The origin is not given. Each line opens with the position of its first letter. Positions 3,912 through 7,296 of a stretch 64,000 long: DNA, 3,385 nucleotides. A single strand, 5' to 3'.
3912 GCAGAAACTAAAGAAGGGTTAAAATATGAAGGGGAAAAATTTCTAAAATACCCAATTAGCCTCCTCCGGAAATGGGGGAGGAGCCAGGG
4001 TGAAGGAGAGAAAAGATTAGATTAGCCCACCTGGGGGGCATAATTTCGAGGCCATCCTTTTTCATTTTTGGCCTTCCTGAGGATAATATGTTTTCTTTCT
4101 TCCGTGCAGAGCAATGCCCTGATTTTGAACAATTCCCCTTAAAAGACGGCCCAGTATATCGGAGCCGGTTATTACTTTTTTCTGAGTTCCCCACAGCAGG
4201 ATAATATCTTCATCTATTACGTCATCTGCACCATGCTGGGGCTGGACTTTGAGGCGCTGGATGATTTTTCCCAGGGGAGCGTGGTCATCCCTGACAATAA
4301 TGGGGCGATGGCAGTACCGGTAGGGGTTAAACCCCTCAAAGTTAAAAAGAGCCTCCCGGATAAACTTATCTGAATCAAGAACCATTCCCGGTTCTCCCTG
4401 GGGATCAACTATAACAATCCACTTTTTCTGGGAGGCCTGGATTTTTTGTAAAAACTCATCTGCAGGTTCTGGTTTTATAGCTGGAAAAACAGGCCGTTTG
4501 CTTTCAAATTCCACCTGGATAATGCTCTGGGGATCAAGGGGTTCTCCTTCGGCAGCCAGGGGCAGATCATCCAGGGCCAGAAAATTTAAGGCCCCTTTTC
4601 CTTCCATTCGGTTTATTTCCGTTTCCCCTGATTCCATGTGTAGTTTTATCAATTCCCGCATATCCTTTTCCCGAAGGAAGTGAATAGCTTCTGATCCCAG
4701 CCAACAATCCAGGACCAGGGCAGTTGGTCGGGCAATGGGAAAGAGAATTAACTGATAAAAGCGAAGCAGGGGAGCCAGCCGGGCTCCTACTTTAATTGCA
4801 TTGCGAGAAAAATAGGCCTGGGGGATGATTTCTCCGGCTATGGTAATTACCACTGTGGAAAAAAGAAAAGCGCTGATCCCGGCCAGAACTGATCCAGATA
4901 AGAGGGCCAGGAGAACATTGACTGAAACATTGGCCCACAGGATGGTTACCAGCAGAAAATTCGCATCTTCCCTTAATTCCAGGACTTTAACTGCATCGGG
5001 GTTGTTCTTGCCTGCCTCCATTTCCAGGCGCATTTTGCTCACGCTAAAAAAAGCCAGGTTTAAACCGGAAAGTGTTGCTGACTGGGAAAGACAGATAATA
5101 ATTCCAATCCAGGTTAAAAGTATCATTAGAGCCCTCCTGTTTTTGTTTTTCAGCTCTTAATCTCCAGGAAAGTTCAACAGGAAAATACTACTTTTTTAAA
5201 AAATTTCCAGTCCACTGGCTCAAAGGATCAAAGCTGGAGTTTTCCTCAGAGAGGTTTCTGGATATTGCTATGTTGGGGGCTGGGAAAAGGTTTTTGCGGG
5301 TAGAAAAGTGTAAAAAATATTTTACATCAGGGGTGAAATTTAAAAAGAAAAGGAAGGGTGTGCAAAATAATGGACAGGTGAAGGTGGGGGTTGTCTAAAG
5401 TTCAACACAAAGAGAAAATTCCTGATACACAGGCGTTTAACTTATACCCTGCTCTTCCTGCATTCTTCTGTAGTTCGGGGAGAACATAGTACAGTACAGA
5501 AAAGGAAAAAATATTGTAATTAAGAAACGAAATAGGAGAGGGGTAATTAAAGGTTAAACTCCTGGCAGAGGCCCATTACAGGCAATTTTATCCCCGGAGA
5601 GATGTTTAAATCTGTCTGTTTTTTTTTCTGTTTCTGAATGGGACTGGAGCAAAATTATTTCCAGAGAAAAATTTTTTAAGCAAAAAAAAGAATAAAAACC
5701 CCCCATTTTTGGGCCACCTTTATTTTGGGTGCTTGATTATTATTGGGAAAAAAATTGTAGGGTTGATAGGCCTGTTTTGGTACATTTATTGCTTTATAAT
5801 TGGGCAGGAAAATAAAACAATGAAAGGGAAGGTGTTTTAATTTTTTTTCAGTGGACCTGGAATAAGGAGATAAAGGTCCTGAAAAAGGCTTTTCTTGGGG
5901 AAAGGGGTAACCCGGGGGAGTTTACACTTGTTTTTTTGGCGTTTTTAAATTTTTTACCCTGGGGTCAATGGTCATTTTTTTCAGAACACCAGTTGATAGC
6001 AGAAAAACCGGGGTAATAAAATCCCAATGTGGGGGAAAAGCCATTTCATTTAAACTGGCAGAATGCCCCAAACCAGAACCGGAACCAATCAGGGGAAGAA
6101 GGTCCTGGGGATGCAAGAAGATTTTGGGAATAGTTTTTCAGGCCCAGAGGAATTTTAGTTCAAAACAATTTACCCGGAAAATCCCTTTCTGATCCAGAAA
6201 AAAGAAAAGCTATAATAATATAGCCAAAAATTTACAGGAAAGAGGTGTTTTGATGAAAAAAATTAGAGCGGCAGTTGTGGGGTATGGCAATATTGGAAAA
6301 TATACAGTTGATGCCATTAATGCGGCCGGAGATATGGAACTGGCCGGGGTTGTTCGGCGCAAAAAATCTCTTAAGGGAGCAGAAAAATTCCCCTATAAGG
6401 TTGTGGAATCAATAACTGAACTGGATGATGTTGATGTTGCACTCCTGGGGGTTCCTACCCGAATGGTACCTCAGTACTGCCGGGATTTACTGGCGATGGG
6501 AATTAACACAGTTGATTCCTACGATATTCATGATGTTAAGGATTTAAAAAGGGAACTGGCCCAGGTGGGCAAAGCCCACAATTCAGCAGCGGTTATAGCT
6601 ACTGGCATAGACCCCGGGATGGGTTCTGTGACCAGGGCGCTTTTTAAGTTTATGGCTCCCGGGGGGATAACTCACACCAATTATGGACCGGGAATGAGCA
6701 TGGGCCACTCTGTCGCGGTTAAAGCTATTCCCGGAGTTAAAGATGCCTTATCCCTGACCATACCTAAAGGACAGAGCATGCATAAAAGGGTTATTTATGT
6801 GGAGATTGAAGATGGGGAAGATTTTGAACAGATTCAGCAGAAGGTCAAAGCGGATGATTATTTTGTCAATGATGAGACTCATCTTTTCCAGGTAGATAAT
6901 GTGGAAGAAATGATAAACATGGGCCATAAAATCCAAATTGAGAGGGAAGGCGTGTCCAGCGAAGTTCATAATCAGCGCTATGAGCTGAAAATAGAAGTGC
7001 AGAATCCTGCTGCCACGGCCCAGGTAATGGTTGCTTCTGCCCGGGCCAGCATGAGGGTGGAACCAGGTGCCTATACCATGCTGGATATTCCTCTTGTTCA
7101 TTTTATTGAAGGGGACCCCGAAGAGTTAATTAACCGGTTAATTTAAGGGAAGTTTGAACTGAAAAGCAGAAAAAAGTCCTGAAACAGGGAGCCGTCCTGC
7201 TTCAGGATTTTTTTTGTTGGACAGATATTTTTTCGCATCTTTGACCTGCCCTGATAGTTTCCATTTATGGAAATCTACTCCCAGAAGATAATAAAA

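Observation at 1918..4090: Diverged ~440-bp direct repeat (gene-end duplication) flanking a 1.3-kb insert that carries a QW-motif protein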

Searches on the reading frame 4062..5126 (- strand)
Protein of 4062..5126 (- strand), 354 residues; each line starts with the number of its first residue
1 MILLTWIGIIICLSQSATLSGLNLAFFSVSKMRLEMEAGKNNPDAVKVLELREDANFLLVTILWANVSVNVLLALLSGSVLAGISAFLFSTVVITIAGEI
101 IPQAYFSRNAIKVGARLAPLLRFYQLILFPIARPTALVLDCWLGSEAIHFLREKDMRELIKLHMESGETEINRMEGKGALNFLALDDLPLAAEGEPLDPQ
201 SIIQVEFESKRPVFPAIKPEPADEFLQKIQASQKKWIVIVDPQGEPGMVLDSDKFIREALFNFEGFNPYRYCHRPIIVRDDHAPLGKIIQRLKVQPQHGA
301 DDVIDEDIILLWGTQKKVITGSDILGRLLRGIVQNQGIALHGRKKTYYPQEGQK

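Call 5: search_protein_families(library=pfam, proteins=[window:4062-5126:-], max_evalue=0.01)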
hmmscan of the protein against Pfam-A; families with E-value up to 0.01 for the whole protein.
window:4062-5126:- (354 aa): 1 family
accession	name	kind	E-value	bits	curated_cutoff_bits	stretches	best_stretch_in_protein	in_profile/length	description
PF01595.25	CNNM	-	5.1e-34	118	28.4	1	8-170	2-178/181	Cyclin M transmembrane N-terminal domain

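Call 35: search_protein_families(library=ncbifam, proteins=[window:4062-5126:-], max_evalue=0.1)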
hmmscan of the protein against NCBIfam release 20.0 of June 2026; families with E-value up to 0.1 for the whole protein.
window:4062-5126:- (354 aa): 3 families
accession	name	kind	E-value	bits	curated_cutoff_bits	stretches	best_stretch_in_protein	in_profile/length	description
TIGR03520.1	GldE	subfamily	9.2e-14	51.3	376.05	1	10-135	2-139/408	gliding motility-associated protein GldE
NF052568.1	PolamExpPaeASal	equivalog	0.043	12.6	500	1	9-86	8-85/424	polyamine export protein PaeA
NF008604.1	PRK11573.1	equivalog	0.049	12.5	475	1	8-131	12-142/428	hypothetical protein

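Call 58: list_cluster_members(proteins=[window:4062-5126:-, window:2457-3323:+])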
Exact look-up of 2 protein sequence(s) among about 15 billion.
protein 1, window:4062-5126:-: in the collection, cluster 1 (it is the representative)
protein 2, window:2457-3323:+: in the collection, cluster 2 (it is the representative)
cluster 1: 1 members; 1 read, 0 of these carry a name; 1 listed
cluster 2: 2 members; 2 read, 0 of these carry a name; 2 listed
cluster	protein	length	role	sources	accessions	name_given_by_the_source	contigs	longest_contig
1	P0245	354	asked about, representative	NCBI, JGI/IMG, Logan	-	-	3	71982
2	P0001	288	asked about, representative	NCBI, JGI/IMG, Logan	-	-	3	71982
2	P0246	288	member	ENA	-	-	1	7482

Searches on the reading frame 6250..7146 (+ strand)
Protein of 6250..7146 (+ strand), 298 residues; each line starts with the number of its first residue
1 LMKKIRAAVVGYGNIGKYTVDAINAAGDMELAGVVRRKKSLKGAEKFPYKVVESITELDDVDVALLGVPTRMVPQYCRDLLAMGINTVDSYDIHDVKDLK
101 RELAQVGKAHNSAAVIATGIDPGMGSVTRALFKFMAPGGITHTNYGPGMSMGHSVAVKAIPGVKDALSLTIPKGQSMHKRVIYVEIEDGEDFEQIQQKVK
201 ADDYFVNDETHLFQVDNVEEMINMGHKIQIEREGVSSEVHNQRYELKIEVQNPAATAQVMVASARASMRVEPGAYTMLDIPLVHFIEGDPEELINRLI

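Call 5: search_protein_families(library=pfam, proteins=[window:6250-7146:+], max_evalue=0.01)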
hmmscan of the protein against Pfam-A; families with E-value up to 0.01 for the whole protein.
window:6250-7146:+ (298 aa): 5 families
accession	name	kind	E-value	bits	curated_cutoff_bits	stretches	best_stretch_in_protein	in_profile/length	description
PF16654.10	DAPDH_C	-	9.3e-17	61.7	30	1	119-250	1-152/154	Diaminopimelic acid dehydrogenase C-terminal domain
PF01408.29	GFO_IDH_MocA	-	2.8e-07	31.7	24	1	5-87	1-89/120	Oxidoreductase family, NAD-binding Rossmann fold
PF02629.25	CoA_binding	-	0.005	18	22.3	0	3-87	2-90/97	CoA binding domain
PF19328.4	DAP_DH_C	-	0.0053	16.8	23.3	0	184-295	99-205/206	2,4-diaminopentanoate dehydrogenase C-terminal domain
PF03807.23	F420_oxidored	-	0.0093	17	21.6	0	8-80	3-79/94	NADP oxidoreductase coenzyme F420-dependent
